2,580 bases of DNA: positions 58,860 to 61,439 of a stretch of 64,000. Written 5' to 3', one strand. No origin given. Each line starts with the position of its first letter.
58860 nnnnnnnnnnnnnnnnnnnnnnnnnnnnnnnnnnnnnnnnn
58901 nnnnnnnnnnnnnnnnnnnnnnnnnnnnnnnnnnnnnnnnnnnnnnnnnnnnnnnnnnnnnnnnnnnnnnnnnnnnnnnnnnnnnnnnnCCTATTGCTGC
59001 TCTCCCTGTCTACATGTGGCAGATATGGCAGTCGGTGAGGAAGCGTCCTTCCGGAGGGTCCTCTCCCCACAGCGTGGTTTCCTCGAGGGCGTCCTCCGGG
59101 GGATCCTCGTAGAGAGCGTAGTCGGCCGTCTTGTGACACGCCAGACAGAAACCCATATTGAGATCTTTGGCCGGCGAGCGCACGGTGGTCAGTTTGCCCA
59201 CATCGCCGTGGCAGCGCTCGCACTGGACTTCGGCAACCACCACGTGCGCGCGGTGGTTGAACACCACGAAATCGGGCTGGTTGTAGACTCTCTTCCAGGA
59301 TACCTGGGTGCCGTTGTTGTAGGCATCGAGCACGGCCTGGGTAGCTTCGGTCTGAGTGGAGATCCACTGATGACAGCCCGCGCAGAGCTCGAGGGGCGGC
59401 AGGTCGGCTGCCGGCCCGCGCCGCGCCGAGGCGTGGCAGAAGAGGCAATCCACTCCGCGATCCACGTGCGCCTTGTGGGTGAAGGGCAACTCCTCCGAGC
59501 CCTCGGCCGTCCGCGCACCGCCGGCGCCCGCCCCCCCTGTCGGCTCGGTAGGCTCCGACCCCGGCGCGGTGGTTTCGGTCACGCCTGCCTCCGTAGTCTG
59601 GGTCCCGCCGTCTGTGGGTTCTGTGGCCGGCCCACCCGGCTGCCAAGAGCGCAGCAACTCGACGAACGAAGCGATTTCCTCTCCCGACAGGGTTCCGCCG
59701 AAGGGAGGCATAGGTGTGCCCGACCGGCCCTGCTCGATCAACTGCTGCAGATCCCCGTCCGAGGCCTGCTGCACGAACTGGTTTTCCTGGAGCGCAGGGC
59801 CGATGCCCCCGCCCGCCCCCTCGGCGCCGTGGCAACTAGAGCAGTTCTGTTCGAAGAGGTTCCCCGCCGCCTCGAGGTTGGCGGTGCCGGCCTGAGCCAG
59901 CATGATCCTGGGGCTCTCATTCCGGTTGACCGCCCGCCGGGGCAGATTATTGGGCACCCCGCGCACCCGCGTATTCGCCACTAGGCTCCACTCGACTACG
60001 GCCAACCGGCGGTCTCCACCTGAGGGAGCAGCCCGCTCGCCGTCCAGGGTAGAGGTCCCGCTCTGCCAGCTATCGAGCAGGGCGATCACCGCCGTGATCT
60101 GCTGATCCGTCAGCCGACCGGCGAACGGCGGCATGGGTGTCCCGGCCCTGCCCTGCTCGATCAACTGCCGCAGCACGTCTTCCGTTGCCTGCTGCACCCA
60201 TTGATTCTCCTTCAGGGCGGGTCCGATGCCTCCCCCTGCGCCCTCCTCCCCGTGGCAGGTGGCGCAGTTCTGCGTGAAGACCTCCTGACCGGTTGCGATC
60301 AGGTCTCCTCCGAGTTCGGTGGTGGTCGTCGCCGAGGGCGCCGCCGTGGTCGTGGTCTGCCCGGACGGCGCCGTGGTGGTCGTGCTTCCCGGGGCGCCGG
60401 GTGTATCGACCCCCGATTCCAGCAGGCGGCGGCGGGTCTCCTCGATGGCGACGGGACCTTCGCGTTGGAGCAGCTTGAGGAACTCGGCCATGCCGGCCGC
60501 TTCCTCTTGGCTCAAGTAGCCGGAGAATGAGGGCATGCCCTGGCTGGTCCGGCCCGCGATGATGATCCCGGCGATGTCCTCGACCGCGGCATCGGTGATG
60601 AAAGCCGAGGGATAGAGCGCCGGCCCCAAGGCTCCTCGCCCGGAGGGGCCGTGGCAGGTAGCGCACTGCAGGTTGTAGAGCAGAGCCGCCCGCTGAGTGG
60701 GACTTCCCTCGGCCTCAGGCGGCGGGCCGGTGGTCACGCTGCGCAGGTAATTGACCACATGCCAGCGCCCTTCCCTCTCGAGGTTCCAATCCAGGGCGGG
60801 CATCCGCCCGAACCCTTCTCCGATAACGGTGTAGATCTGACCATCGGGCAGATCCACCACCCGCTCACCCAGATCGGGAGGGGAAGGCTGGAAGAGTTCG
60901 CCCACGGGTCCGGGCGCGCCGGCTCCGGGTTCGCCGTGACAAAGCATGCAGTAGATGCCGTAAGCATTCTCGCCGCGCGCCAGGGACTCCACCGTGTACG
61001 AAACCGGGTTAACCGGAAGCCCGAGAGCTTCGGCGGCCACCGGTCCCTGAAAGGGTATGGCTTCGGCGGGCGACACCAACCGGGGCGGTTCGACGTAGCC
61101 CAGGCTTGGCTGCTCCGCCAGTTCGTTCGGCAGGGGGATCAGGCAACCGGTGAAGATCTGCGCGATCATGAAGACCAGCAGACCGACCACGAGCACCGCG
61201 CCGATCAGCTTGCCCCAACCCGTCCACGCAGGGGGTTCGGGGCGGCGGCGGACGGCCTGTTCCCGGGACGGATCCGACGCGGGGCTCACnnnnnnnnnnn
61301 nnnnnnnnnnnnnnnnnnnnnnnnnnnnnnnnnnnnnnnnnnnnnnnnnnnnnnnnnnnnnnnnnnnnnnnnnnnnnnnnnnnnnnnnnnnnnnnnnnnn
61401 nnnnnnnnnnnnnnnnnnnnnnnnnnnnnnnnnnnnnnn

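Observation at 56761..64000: ACIII-like quinol-oxidising module (Fe-S, NrfD/ActC, ActD, nonaheme cytochrome c) ending in an apparently genuine Mo-bisPGD subunit, in non-canonical gene order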

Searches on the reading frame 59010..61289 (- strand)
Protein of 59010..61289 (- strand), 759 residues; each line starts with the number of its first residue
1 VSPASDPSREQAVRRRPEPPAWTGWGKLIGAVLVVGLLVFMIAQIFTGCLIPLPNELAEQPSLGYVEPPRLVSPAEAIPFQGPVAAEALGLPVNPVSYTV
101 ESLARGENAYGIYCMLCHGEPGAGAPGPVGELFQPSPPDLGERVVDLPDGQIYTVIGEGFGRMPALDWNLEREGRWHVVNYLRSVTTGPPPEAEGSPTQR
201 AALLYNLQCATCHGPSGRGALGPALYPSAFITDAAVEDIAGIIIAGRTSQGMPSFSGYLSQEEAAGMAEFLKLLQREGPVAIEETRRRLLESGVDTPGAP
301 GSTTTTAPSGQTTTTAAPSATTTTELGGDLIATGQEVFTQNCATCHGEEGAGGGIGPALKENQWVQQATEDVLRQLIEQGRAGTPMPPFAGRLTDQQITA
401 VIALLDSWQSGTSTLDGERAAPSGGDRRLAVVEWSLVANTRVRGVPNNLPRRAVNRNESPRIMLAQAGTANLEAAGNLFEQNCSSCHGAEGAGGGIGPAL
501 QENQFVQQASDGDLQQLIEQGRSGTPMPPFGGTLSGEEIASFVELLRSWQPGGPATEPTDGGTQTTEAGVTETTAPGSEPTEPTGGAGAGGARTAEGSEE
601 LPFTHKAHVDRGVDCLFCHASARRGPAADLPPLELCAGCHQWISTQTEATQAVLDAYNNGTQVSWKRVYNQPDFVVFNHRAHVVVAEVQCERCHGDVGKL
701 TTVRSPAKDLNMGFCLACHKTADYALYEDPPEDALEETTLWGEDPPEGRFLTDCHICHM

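Call 5: search_protein_families(library=pfam, proteins=[window:59010-61289:-], max_evalue=0.01)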
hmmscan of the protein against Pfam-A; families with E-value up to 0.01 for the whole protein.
window:59010-61289:- (759 aa): 10 families
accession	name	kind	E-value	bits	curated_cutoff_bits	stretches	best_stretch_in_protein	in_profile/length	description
PF13442.11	Cytochrome_CBB3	-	2.7e-53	178.6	27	4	331-403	3-66/68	Cytochrome C oxidase, cbb3-type, subunit III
PF00034.26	Cytochrom_C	-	3.3e-28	99.3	21.3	3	331-407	1-88/90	Cytochrome c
PF14522.11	Cytochrome_C7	-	2.1e-15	56.7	24.8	1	675-758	1-66/67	Cytochrome c7 and related cytochrome c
PF14537.11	Cytochrom_c3_2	-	4e-10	40.5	25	0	686-730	5-44/79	Cytochrome c3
PF02085.21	Cytochrom_CIII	-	6.7e-07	30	22.9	1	672-729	18-59/101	Class III cytochrome C family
PF22113.1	Mtrc-MtrF_II-IV_dom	-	5.8e-05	23.1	30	0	684-723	3-39/176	Outer membrane cytochrome MtrC/MtrF-like, domains II/IV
PF11845.13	Tll0287-like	-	0.00076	20.4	24.1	0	207-244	99-140/144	Tll0287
PF14495.11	Cytochrom_C550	-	0.0012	19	27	0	312-347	7-42/136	Cytochrome c-550 domain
PF03226.21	Yippee-Mis18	-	0.0045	17.6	26.6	0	636-729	5-101/108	Yippee zinc-binding/DNA-binding /Mis18, centromere assembly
PF09699.15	Paired_CXXCH_1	-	0.0051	16.9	20.6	0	682-722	1-39/41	Doubled CXXCH motif (Paired_CXXCH_1)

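Call 6: search_protein_families(library=ncbifam, proteins=[window:59010-61289:-], max_evalue=0.01)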
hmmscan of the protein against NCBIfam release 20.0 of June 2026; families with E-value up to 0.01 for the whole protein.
window:59010-61289:- (759 aa): 22 families
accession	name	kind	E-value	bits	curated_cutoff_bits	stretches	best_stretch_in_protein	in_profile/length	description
NF011054.0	PRK14486.1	equivalog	2.7e-41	142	447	4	329-409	213-291/294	putative bifunctional cbb3-type cytochrome c oxidase subunit II/cytochrome c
TIGR00782.1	ccoP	equivalog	2.6e-32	112.3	179.95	3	329-407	201-280/285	cytochrome-c oxidase, cbb3-type subunit III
NF045773.1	cytochro_C550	exception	4e-27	94.5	125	3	330-390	48-103/118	cytochrome c550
NF045774.1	cytochro_C551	exception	2e-26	92.1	118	3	465-544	32-104/110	cytochrome c551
TIGR04494.1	c550_PedF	equivalog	4.3e-26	91.4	122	2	329-408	49-130/133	cytochrome c-550 PedF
TIGR03872.1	cytochrome_MoxG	equivalog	9.3e-22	77.6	147.8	2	329-412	42-125/133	cytochrome c(L), periplasmic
NF050122.1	bc1_QcrC_actin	exception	1.3e-20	73.7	200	2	317-409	26-212/253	cytochrome bc1 complex diheme cytochrome c subunit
NF041781.1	mnquin_red_QrcA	equivalog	3.9e-18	65.7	180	1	600-709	30-139/174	menaquinone reductase multiheme cytochrome c subunit QrcA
NF045930.1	Cytc6PetJCyano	equivalog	2.1e-17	63.1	135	2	331-403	28-100/110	cytochrome c6 PetJ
NF052248.1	SorU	equivalog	1.4e-13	50.8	100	1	334-403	1-70/72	SorU family sulfite dehydrogenase c-type cytochrome subunit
TIGR03874.1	4cys_cytochr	equivalog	9.1e-13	48.2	161.75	0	452-523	11-82/143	c-type cytochrome, methanol metabolism-related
TIGR04485.1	thiosulf_SoxX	equivalog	1.5e-12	48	61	1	341-405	4-75/78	sulfur oxidation c-type cytochrome SoxX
TIGR02603.1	CxxCH_TIGR02603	domain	4e-09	36.6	68.15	1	332-377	4-48/134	putative heme-binding domain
NF040606.1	CytoC_perox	subfamily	2.2e-06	27.1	150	0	329-350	296-317/524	di-heme-cytochrome C peroxidase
TIGR03508.1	decahem_SO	subfamily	1.4e-05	24.7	192.2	0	602-649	84-133/258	DmsE family decaheme c-type cytochrome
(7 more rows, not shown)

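Call 7: find_encoding_contigs(protein=window:59010-61289:-, flank=10000, max_places=6)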
Protein window:59010-61289:- (759 aa): 2 contigs read that carry it; 2 places shown.
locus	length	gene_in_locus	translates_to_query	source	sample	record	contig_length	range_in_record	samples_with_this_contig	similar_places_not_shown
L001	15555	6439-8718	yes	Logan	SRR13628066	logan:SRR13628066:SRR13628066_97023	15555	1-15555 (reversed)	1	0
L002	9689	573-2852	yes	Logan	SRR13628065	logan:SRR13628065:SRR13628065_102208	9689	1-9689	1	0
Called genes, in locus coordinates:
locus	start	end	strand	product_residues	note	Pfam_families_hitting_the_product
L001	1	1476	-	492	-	?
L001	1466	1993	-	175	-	PF00011:HSP20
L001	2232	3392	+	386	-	PF02163:Peptidase_M50, PF00571:CBS (weak)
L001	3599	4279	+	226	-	PF12838:Fer4_7 (weak), PF13187:Fer4_9 (faint), PF13237:Fer4_10 (faint), PF13247:Fer4_11, PF12838:Fer4_7 (weak)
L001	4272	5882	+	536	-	PF03916:NrfD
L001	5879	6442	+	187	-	PF11821:ActD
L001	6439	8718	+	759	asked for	PF14522:Cytochrome_C7 (faint), PF02085:Cytochrom_CIII (faint), PF13442:Cytochrome_CBB3, PF14537:Cytochrom_c3_2 (faint), PF13442:Cytochrome_CBB3, PF00034:Cytochrom_C, PF13442:Cytochrome_CBB3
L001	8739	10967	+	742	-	PF04879:Molybdop_Fe4S4, PF00384:Molybdopterin, PF01568:Molydop_binding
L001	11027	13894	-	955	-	PF03699:UPF0182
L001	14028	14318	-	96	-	PF11823:Se_S_carrier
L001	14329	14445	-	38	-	-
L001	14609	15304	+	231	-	PF01325:Fe_dep_repress, PF02742:Fe_dep_repr_C, PF04023:FeoA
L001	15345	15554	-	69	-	?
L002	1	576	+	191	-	?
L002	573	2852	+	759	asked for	PF14522:Cytochrome_C7 (faint), PF02085:Cytochrom_CIII (faint), PF13442:Cytochrome_CBB3, PF14537:Cytochrom_c3_2 (faint), PF13442:Cytochrome_CBB3, PF00034:Cytochrom_C, PF13442:Cytochrome_CBB3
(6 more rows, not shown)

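Call 58: search_solved_structures(query=L001:4272-5882:+, max_evalue=0.001)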
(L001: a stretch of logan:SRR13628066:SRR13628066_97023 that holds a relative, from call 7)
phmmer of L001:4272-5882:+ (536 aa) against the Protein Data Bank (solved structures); distinct sequences matched with E-value up to 0.001: 7.
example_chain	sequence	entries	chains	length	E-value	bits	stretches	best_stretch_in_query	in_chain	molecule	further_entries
6lod_C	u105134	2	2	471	3.2e-103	349.5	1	76-496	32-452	Polysulphide reductase NrfD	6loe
8k9e_C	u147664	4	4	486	4e-100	339.3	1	108-495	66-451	Polysulphide reductase NrfD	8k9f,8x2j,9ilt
6f0k_C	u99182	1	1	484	3.7e-94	319.6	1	97-496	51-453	Polysulphide reductase NrfD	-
6btm_C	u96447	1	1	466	2.3e-86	293.9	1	106-495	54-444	Alternative Complex III subunit C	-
6f0k_F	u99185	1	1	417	7e-10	41.4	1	290-462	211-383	ActF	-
6btm_F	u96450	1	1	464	1.3e-08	37.2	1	288-484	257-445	Alternative Complex III subunit F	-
8k9e_F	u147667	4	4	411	3.6e-06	29.2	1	270-456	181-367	Quinol:cytochrome c oxidoreductase quinone-binding subunit 2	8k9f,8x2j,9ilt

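Call 59: search_solved_structures(query=L001:3599-4279:+, max_evalue=1e-10)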
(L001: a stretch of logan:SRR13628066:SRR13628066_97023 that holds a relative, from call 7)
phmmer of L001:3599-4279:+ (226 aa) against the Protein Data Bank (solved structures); distinct sequences matched with E-value up to 1e-10: 12.
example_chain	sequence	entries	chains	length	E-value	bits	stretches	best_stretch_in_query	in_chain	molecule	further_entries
6f0k_B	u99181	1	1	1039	6.4e-78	264.9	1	1-219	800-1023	Fe-S-cluster-containing hydrogenase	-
8k9e_B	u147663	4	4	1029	1.6e-71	243.9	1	1-219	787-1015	Fe-S-cluster-containing hydrogenase components 1-like protein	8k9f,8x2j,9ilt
6lod_B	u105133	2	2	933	8.1e-71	241.6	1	1-219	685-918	Fe-S-cluster-containing hydrogenase components 1-like protein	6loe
6btm_B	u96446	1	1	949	8.9e-69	234.9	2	52-217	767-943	Alternative Complex III subunit B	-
6cz7_B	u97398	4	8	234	1.6e-25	93.4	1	1-113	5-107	4Fe-4S ferredoxin, iron-sulfur binding domain protein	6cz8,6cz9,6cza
2vpw_B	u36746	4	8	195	3.1e-24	89.1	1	1-111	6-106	NRFC PROTEIN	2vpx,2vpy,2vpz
2ivf_B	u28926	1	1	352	3.1e-13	53.1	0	49-113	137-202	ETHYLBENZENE DEHYDROGENASE BETA-SUBUNIT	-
1h0h_B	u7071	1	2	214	5.2e-13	52.4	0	138-204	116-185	FORMATE DEHYDROGENASE SUBUNIT BETA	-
8rc8_B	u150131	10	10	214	2.5e-12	50.1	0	133-203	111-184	Formate dehydrogenase, beta subunit, putative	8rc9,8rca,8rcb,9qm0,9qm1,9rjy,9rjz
30gj_B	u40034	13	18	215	2.5e-12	50.1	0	133-203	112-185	Formate dehydrogenase, beta subunit, putative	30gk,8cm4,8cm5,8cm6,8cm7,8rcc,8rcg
6sdr_B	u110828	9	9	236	3.5e-12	49.6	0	133-203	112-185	Formate dehydrogenase, beta subunit, putative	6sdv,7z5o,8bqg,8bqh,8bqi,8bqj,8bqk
9vap_B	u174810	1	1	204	2.1e-11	47.1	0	4-192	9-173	4Fe-4S dicluster domain-containing protein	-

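Call 60: search_solved_structures(query=L001:5879-6442:+, max_evalue=1)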
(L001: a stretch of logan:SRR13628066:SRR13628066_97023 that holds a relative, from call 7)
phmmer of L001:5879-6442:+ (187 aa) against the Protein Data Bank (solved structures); distinct sequences matched with E-value up to 1: 1.
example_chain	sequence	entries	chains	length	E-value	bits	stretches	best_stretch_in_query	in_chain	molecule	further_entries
8k9e_D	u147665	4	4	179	0.043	17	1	8-119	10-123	Quinol:cytochrome c oxidoreductase membrane protein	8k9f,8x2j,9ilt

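Call 61: search_solved_structures(query=L001:6439-8718:+, max_evalue=0.00001)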
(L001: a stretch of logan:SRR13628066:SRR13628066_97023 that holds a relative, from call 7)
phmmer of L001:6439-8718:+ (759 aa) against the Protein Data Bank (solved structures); distinct sequences matched with E-value up to 0.00001: 27.
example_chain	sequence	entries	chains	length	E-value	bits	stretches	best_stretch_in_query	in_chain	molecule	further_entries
6btm_A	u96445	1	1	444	7.6e-26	93.8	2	655-725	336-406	Alternative Complex III subunit A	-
6lod_A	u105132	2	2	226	1.9e-25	92.4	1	603-734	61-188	MULTIHEME_CYTC domain-containing protein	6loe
8k9e_A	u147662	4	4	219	3.4e-25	91.6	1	600-758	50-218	Cytochrome c7-like domain-containing protein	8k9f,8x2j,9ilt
6f0k_A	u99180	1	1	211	1.2e-24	89.9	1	601-746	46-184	Cytochrome c family protein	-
6lod_E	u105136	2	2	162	4.9e-15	58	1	93-192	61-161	Cytochrome c domain-containing protein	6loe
6f0k_E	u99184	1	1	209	4.5e-13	51.5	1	76-198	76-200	Quinol:cytochrome c oxidoreductase monoheme cytochrome subunit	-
8snh_G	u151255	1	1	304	3.3e-12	48.7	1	81-271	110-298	Cbb3-type cytochrome c oxidase subunit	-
9g83_v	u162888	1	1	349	2e-11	46.1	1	329-408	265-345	Cbb3-type cytochrome c oxidase subunit CcoP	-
3mk7_C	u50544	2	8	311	5.9e-09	37.9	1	75-274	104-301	Cytochrome c oxidase, cbb3-type, subunit P | Cbb3-type cytochrome c oxidase subunit CcoP1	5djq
8smr_G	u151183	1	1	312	3.2e-08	35.5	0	464-529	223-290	Cbb3-type cytochrome c oxidase subunit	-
6xkw_p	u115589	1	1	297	1.4e-07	33.3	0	332-405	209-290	Cbb3-type cytochrome c oxidase subunit CcoP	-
6xkx_p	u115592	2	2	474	4.4e-07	31.8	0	332-498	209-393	Cbb3-type cytochrome c oxidase subunit CcoP,Cytochrome c-type cyt cy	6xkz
6tp9_A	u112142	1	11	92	4.8e-07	31.6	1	477-544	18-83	Cytochrome c55X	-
1c6s_A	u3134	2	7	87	7.5e-07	31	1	331-406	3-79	CYTOCHROME C6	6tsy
6tr1_E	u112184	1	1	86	8.1e-07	30.9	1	331-404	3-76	Cytochrome c6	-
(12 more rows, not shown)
